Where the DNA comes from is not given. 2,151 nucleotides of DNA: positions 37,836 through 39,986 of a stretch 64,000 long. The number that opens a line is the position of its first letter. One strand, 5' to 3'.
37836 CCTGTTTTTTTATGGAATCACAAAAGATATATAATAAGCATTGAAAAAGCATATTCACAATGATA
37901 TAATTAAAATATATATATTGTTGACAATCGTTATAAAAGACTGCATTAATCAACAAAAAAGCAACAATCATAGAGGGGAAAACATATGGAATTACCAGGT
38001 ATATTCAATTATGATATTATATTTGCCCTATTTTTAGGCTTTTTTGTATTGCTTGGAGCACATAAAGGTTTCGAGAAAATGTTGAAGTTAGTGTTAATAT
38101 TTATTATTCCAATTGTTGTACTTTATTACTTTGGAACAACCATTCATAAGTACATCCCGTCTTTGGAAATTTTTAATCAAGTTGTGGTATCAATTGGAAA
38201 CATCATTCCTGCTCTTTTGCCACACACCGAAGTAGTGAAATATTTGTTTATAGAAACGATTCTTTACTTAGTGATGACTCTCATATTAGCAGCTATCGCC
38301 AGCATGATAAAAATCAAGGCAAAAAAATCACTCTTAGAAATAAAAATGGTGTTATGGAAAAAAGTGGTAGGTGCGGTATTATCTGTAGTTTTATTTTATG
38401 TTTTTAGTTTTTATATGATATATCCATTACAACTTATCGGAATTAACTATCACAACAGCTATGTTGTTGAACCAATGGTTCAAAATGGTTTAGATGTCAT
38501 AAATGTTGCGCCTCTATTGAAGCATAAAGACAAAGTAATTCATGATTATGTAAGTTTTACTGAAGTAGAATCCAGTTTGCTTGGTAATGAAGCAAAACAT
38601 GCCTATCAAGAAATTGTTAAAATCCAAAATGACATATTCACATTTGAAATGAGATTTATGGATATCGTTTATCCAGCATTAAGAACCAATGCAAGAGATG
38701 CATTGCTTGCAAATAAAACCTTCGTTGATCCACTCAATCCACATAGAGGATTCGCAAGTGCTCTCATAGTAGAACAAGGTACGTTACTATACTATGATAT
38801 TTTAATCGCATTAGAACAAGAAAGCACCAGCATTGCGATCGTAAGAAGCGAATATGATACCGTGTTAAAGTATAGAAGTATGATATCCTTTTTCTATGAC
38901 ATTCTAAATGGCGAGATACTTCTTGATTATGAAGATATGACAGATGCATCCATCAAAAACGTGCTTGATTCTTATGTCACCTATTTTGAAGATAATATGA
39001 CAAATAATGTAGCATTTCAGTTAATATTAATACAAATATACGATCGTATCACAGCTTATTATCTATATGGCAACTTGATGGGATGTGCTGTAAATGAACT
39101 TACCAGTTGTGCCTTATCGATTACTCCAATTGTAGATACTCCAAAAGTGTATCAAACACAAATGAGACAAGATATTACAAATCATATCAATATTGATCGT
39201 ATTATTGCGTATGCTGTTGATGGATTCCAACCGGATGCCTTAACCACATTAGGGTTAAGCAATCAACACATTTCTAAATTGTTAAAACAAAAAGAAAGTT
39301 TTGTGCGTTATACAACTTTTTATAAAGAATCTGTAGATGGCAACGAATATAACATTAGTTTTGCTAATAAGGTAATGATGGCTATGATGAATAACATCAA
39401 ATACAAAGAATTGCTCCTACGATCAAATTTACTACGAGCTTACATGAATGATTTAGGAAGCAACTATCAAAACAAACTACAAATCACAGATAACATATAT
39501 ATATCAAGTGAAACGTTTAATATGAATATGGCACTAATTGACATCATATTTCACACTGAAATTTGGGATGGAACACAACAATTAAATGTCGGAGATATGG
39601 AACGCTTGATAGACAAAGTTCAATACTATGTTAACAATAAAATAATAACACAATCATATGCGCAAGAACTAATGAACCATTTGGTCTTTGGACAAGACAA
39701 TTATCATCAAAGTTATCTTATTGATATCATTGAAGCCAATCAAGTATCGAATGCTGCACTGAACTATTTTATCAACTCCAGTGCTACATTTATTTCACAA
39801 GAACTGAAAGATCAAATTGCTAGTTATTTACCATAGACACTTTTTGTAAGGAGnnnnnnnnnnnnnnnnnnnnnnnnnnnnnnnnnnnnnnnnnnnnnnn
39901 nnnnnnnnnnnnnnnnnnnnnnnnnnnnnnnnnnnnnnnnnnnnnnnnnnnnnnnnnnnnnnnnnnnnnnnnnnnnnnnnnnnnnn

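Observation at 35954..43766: Block of four uncharacterised membrane / coiled-coil genes inserted in the tsaEBD - glnS - pcrA - ligA housekeeping row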

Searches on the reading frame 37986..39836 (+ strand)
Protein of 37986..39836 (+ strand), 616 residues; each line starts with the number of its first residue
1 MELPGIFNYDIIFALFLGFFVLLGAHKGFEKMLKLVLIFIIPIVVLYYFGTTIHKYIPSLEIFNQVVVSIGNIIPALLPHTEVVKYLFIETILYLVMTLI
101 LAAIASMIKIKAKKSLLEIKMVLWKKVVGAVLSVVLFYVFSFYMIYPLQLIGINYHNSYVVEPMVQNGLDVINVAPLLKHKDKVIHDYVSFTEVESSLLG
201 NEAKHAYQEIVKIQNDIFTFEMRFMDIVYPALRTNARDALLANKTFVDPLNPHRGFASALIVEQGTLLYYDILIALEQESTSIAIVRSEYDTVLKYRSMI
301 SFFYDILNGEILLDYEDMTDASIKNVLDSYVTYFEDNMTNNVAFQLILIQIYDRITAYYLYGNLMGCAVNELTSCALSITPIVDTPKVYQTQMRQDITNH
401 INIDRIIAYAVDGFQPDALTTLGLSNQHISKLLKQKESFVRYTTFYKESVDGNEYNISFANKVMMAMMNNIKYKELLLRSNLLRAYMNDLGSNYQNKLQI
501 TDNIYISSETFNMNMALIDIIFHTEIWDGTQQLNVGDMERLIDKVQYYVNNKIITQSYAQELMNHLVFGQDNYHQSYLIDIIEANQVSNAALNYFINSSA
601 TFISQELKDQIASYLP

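Call 3: search_protein_families(library=pfam, proteins=[window:37986-39836:+], max_evalue=1)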
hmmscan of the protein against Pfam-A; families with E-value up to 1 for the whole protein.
window:37986-39836:+ (616 aa): 1 family
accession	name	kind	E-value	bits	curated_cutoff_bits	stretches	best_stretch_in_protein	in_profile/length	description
PF02674.22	Colicin_V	-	8.2e-05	23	29.3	1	10-157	2-127/144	Colicin V production protein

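Call 4: search_protein_families(library=ncbifam, proteins=[window:37986-39836:+], max_evalue=1)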
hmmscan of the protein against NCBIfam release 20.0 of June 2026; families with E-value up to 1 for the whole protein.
window:37986-39836:+ (616 aa): 1 family
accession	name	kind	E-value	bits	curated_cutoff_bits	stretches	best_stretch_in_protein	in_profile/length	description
TIGR00448.1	rpoE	equivalog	0.038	13.6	124.2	1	178-217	107-146/179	DNA-directed RNA polymerase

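Call 9: search_solved_structures(query=window:37986-39833:+, max_evalue=1)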
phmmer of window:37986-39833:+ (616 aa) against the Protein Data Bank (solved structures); distinct sequences matched with E-value up to 1: 13.
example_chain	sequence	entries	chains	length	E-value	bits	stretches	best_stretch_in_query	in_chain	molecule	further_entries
7ndf_A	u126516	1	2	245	0.03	16.1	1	295-345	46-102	Lipid A ABC transporter ATP-binding protein/permease MsbA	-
9fuz_B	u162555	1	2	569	0.098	14.4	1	295-345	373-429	ATP-dependent lipid A-core flippase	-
6bpl_A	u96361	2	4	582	0.1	14.3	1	295-345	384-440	Lipid A export ATP-binding/permease protein MsbA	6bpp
3b5w_A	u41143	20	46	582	0.1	14.3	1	295-345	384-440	Lipid A export ATP-binding/permease protein msbA | ATP-dependent lipid A-core flippase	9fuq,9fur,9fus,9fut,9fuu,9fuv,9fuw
8dmm_A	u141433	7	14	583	0.1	14.3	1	295-345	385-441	ATP-binding transport protein MsbA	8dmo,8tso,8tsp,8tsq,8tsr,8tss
7ph2_A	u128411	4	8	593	0.1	14.3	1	295-345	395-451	ATP-dependent lipid A-core flippase | ATP-binding transport protein multicopy suppressor of htrB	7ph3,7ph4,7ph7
7bcw_A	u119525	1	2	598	0.11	14.3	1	295-345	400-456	ATP-dependent lipid A-core flippase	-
7sel_A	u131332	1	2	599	0.11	14.3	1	295-345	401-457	ATP-dependent lipid A-core flippase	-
6uz2_A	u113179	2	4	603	0.11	14.2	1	295-345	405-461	Lipid A export ATP-binding/permease protein MsbA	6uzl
5ttp_A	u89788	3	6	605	0.11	14.2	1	295-345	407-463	Lipid A export ATP-binding/permease protein MsbA | ATP-dependent lipid A-core flippase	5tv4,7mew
5eum_A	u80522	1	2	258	0.24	13.1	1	295-345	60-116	Lipid A export ATP-binding/permease protein MsbA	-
9w2t_b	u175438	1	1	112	0.35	12.6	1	244-329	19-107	ATP synthase peripheral stalk subunit b, mitochondrial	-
5dgx_A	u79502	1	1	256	0.41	12.3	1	294-346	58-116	Lipid A export ATP-binding/permease protein MsbA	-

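Call 10: find_homologous_proteins(query=window:37986-39833:+)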
Query window:37986-39833:+ (616 aa): 4 proteins with E <= 0.001 among 8000 candidates.
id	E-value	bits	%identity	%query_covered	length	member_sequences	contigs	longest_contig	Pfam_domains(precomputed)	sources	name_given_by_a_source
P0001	0.0e+0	1338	100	100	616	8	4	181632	-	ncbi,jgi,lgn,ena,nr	ncbi:MAG TPA: hypothetical protein PLR26_00575 [Bacilli bacterium]|nr:hypothetical protein [Bacilli 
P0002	1.4e-258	877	63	100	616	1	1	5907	PF02674.23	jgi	jgi:hypothetical protein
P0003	4.5e-188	644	49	100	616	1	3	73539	-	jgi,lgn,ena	-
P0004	1.0e-156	541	42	100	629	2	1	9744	-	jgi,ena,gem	-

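Call 11: find_encoding_contigs(protein=P0003, flank=10000, max_places=3)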
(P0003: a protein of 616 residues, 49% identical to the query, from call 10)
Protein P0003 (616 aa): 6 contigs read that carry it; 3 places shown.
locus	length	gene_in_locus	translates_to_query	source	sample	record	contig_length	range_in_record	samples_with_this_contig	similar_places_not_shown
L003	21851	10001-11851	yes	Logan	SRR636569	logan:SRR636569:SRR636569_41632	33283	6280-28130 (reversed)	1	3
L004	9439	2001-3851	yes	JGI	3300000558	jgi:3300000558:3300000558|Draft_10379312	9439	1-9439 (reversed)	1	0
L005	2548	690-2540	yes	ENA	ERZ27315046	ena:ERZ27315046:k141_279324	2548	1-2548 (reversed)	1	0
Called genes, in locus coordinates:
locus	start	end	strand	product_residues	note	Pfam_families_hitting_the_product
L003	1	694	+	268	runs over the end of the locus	PF02457:DAC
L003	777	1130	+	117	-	PF02142:MGS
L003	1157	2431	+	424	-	-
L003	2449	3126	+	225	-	PF01128:IspD, PF12804:NTP_transf_3 (weak)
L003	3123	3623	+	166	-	PF02542:YgbB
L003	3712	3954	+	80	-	PF01106:NifU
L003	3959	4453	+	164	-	PF04608:PgpA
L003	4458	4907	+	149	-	PF02681:DUF212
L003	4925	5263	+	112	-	PF00575:S1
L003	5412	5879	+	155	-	PF02367:TsaE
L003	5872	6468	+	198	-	PF00814:TsaD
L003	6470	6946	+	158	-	PF00583:Acetyltransf_1, PF13673:Acetyltransf_10, PF13508:Acetyltransf_7, PF08445:FR47 (weak)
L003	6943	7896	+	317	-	PF00814:TsaD, PF02543:Carbam_trans_N (weak), PF22521:HypF_C_2 (weak)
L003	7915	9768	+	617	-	-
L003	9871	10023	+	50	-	-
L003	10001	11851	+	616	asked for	-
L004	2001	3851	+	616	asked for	-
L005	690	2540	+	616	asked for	-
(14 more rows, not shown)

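Call 12: find_encoding_contigs(protein=P0004, flank=10000, max_places=3)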
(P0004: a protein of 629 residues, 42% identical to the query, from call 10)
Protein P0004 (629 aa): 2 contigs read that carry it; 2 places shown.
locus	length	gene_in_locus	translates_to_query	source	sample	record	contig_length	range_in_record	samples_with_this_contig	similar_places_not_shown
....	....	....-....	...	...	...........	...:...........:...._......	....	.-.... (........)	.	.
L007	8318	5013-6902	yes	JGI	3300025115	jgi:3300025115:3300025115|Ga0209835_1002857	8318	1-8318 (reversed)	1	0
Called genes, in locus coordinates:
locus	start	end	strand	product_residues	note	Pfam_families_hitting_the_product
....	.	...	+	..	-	?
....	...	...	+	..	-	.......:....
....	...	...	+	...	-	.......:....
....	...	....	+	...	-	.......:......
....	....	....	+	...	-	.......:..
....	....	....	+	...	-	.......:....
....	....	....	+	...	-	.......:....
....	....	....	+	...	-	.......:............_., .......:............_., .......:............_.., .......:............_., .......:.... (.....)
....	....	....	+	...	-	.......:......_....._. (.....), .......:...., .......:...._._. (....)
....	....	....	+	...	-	-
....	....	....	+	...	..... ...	-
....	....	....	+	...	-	-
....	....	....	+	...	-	?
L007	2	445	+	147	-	?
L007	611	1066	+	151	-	PF02367:TsaE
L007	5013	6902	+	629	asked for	-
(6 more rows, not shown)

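Call 13: find_encoding_contigs(protein=P0002, flank=10000, max_places=3)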
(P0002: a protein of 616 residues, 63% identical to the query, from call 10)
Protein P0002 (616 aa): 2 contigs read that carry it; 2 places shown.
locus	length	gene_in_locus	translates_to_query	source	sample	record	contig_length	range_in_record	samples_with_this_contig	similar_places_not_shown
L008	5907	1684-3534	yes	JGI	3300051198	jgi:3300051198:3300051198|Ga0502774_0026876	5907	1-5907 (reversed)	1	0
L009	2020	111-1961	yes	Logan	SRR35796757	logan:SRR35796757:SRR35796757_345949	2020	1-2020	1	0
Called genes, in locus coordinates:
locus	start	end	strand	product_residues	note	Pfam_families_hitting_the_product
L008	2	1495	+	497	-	?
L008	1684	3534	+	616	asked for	PF02674:Colicin_V (weak)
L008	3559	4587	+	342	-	-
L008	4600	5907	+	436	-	?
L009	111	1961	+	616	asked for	PF02674:Colicin_V (weak)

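Call 71: search_solved_structures(query=A3, max_evalue=10)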
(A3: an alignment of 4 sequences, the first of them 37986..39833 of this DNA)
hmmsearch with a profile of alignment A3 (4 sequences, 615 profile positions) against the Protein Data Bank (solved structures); distinct sequences matched with E-value up to 10: 4.
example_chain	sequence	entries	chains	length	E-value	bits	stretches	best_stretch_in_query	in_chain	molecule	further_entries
8y5f_C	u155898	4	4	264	1.1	10.8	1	7-50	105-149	Spermidine/putrescine transport system permease protein PotC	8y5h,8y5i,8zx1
8y5g_C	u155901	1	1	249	1.6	10.3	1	7-50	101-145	Spermidine/putrescine transport system permease protein PotC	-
9n7e_B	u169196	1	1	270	2.1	9.9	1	364-448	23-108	VsCoV-a7-S RBD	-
9n7d_B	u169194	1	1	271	2.1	9.8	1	364-449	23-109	Spike glycoprotein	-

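Call 82: search_protein_families(library=padloc, proteins=[window:37986-39836:+], max_evalue=0.01)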
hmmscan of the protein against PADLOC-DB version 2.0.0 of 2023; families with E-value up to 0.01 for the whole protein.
window:37986-39836:+ (616 aa): 0 families

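Call 83: search_protein_families(library=phrogs, proteins=[window:37986-39836:+], max_evalue=0.01)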
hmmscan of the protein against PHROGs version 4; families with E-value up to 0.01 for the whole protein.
window:37986-39836:+ (616 aa): 0 families
